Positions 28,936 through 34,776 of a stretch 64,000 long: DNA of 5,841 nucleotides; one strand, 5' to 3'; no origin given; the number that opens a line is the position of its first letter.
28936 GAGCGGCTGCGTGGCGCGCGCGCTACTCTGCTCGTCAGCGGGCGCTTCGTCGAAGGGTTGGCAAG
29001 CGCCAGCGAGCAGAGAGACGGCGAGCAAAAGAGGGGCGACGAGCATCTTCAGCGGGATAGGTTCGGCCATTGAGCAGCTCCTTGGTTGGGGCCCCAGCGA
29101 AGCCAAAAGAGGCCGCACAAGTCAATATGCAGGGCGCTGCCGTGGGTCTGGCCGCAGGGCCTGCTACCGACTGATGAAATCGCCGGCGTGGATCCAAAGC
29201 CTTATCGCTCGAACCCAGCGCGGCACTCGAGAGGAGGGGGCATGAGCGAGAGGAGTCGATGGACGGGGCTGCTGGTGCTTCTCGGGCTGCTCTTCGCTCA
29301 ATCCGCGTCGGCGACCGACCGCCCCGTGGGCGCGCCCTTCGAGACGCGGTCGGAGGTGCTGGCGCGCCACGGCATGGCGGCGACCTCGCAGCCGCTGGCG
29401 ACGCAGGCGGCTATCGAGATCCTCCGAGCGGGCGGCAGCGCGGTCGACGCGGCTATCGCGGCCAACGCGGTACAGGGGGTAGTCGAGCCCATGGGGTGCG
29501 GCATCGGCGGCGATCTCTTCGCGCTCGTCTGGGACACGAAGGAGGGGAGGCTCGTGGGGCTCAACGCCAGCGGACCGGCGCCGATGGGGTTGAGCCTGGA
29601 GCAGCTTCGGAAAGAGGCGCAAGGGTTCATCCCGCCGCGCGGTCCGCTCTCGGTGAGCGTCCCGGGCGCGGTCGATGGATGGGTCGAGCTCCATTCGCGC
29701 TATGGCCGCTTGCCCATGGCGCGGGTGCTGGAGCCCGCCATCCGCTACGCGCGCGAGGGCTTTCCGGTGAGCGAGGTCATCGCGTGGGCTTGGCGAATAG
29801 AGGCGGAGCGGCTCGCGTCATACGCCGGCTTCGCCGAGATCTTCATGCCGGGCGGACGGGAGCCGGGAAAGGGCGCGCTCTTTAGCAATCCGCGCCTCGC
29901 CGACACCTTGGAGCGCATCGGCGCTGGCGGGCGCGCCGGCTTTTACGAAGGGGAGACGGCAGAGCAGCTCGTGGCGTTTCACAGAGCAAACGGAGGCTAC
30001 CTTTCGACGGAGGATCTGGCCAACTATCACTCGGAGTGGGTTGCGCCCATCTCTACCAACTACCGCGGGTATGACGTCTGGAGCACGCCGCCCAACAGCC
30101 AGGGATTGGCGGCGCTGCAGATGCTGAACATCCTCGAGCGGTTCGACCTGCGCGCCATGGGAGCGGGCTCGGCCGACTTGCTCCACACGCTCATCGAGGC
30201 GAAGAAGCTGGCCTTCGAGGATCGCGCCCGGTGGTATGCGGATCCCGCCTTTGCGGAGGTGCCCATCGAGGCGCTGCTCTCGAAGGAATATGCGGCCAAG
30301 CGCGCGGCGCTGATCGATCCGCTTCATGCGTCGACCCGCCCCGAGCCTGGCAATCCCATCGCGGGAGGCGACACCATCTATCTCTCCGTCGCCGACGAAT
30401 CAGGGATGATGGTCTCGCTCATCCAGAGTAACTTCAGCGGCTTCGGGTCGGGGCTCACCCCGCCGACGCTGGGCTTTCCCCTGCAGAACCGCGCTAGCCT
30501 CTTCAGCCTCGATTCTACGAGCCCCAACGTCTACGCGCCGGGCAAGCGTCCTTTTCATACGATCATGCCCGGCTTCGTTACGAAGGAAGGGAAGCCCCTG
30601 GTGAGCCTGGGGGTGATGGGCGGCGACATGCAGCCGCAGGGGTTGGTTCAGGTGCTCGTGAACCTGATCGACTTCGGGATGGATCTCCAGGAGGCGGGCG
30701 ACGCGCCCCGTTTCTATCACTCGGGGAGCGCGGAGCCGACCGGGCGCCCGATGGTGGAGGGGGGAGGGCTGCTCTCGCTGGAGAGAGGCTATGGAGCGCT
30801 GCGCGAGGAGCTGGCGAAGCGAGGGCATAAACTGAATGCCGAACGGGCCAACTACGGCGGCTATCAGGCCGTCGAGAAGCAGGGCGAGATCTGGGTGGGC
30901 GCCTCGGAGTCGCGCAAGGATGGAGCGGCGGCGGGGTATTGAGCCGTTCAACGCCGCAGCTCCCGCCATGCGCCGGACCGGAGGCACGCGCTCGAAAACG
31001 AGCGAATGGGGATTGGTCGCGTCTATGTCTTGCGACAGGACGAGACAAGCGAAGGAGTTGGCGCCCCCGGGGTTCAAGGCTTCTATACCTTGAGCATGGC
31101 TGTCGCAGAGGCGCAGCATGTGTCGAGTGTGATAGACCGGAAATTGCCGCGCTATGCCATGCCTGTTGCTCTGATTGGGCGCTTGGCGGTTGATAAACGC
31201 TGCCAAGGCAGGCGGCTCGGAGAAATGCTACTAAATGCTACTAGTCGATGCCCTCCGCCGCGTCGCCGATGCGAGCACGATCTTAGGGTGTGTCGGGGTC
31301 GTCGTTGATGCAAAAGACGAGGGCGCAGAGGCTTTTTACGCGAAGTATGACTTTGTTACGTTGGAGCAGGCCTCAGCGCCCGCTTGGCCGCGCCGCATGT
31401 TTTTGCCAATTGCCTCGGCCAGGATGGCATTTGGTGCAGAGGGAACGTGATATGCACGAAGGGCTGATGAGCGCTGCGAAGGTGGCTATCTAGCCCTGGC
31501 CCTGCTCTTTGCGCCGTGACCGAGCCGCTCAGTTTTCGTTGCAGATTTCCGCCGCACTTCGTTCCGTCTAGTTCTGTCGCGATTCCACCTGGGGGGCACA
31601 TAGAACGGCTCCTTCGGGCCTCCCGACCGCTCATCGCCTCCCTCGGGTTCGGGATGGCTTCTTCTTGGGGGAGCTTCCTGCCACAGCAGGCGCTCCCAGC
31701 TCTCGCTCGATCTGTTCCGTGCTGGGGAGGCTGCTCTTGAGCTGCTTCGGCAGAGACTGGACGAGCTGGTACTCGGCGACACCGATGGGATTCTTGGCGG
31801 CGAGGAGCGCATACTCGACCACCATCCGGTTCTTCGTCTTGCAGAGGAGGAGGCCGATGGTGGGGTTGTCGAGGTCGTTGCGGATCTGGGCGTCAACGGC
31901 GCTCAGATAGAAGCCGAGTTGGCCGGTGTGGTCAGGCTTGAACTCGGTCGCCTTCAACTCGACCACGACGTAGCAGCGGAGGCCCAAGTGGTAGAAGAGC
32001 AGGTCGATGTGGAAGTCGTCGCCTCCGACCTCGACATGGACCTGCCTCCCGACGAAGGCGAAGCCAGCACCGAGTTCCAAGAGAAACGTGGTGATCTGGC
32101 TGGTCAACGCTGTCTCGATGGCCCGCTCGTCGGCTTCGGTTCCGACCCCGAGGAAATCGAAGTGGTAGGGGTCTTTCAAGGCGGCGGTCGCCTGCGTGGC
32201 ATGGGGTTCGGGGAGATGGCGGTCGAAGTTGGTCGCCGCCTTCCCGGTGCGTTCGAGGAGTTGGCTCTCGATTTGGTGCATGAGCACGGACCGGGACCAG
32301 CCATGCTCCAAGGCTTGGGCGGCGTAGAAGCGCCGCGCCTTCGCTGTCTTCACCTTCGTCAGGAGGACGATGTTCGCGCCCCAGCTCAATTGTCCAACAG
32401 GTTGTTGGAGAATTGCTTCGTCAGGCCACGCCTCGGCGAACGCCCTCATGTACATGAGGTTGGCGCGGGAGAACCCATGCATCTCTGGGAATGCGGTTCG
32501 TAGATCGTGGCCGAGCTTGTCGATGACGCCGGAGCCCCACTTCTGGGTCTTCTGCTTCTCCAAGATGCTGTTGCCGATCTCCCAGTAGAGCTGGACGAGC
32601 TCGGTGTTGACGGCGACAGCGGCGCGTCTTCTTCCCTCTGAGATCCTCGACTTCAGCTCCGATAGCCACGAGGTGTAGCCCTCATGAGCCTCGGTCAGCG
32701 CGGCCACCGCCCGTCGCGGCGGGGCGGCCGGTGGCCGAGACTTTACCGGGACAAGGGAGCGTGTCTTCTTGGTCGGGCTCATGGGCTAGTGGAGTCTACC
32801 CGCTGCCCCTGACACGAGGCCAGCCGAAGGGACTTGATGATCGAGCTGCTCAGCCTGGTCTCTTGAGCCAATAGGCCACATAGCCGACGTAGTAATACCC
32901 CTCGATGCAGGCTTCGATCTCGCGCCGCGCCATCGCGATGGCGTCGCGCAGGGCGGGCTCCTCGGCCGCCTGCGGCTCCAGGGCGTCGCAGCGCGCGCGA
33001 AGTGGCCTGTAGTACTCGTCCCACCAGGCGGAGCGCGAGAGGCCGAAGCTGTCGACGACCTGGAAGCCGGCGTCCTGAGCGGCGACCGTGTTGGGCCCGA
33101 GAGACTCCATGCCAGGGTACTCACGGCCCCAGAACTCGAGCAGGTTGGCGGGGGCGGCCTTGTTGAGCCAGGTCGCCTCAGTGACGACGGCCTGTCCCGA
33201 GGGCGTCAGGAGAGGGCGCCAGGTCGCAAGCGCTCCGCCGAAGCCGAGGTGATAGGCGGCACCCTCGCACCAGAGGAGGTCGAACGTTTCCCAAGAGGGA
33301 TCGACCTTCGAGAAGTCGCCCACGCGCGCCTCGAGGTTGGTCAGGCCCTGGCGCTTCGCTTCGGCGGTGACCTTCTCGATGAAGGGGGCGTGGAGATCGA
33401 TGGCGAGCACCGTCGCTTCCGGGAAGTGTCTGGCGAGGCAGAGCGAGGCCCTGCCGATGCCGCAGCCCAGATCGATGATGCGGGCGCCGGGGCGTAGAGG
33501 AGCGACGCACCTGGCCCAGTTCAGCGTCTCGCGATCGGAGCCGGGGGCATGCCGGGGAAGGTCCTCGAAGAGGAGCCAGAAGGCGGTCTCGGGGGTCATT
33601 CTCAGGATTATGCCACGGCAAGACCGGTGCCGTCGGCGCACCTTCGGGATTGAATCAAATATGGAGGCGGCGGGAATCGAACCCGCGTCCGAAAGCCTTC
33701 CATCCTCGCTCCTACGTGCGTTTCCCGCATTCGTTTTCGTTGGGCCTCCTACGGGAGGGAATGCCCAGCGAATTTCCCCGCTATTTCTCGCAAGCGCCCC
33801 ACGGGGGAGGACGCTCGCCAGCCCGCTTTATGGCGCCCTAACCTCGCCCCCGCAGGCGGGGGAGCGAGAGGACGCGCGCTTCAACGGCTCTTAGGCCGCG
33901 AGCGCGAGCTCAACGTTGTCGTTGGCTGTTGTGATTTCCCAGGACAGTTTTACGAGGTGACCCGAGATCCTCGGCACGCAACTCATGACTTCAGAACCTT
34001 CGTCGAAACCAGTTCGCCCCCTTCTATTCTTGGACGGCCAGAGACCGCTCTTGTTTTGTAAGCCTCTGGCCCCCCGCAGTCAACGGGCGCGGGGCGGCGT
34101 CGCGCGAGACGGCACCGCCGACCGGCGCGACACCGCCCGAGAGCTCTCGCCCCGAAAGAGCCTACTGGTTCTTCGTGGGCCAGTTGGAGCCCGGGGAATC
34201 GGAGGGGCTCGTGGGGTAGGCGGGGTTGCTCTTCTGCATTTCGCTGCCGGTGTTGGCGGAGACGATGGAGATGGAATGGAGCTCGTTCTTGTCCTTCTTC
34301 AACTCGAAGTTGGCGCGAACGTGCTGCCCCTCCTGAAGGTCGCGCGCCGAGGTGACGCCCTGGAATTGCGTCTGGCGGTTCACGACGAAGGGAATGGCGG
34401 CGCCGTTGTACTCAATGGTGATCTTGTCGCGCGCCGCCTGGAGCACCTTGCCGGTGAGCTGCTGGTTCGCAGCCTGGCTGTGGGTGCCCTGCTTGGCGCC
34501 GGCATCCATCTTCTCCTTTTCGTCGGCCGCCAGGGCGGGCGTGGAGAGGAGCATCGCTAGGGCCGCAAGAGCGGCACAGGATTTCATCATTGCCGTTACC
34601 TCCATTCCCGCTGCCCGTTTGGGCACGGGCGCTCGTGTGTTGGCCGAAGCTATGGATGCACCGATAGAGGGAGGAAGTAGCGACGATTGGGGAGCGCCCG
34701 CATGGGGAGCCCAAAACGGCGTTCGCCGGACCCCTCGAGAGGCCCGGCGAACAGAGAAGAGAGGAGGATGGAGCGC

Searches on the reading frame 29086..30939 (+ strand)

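Call 15: search_protein_families(library=pfam, proteins=[window:29086-30939:+], max_evalue=0.001)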
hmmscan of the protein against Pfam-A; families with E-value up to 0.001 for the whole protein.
window:29086-30939:+ (618 aa): 1 family
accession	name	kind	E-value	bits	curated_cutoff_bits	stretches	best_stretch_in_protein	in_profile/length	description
PF01019.26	G_glu_transpept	-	2.8e-158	528.3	27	1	111-613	2-512/512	Gamma-glutamyltranspeptidase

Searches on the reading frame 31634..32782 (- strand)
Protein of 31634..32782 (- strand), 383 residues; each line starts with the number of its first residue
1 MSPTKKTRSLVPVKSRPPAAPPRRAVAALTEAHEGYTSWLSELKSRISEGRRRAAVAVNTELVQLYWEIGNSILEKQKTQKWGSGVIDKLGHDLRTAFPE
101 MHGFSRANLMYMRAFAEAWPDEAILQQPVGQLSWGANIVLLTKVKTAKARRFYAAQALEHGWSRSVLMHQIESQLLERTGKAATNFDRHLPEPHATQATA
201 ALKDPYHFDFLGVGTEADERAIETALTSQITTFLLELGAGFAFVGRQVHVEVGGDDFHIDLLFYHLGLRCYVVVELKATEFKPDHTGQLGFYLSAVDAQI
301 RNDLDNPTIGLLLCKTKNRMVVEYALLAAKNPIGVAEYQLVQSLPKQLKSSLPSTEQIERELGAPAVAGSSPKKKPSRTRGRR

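Call 15: search_protein_families(library=pfam, proteins=[window:31634-32782:-], max_evalue=0.001)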
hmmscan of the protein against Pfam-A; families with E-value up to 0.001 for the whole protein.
window:31634-32782:- (383 aa): 2 families
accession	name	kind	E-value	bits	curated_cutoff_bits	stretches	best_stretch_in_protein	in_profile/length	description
PF06250.17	YhcG_C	-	2.9e-61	206.4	32.5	1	201-353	3-157/157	YhcG PDDEXK nuclease domain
PF17761.7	DUF1016_N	-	3e-45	154.1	32.8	1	42-178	1-137/137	DUF1016 N-terminal domain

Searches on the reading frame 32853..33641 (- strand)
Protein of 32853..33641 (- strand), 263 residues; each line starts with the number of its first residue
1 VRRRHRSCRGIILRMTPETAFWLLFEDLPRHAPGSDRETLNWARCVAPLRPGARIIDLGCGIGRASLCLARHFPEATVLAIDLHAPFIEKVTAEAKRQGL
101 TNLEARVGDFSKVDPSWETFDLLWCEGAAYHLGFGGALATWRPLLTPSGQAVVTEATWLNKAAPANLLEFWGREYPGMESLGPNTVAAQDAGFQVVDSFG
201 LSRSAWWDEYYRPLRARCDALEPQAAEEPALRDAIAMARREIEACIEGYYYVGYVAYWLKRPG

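Call 15: search_protein_families(library=pfam, proteins=[window:32853-33641:-], max_evalue=0.001)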
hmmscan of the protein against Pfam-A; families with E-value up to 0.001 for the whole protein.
window:32853-33641:- (263 aa): 9 families
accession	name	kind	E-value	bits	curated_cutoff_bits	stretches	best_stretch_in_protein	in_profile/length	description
PF13649.12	Methyltransf_25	-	1.9e-14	54.6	27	1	55-149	1-97/97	Methyltransferase domain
PF13847.12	Methyltransf_31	-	5.3e-13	49.3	27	1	50-157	2-113/145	Methyltransferase domain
PF08241.18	Methyltransf_11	-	4.9e-11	43.6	21.2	1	57-152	2-94/95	Methyltransferase domain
PF08242.18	Methyltransf_12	-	1.6e-09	38.8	30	1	56-149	1-96/98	Methyltransferase domain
PF02390.23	Methyltransf_4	-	1.9e-08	34.4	24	1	55-109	5-59/173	Putative methyltransferase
PF05175.20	MTS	-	1.1e-05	25.6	23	1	53-111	33-91/170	Methyltransferase small domain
PF01135.25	PCMT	-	7.5e-05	23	20.3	1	47-110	70-133/210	Protein-L-isoaspartate(D-aspartate) O-methyltransferase (PCMT)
PF13489.12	Methyltransf_23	-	0.00013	22.1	27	1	43-156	14-119/164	Methyltransferase domain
PF03848.20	TehB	-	0.00085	19.2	20.4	0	49-113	29-90/193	Tellurite resistance protein TehB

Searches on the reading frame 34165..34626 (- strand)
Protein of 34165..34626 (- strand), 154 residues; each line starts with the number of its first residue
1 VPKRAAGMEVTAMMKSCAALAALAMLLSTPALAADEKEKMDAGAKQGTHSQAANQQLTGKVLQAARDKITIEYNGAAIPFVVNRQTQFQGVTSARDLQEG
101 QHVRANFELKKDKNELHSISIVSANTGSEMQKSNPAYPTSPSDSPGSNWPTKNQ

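Call 15: search_protein_families(library=pfam, proteins=[window:34165-34626:-], max_evalue=0.001)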
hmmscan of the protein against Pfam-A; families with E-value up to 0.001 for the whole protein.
window:34165-34626:- (154 aa): 0 families

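Call 19: search_protein_families(library=ncbifam, proteins=[window:34165-34626:-], max_evalue=0.01)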
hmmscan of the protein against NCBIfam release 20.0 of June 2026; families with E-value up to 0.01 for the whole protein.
window:34165-34626:- (154 aa): 1 family
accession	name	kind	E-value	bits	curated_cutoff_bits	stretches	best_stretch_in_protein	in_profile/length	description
NF033510.3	Ca_tandemer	repeat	0.0023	18.3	50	1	48-101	26-82/96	Ca2+-stabilized repeat-containing adhesin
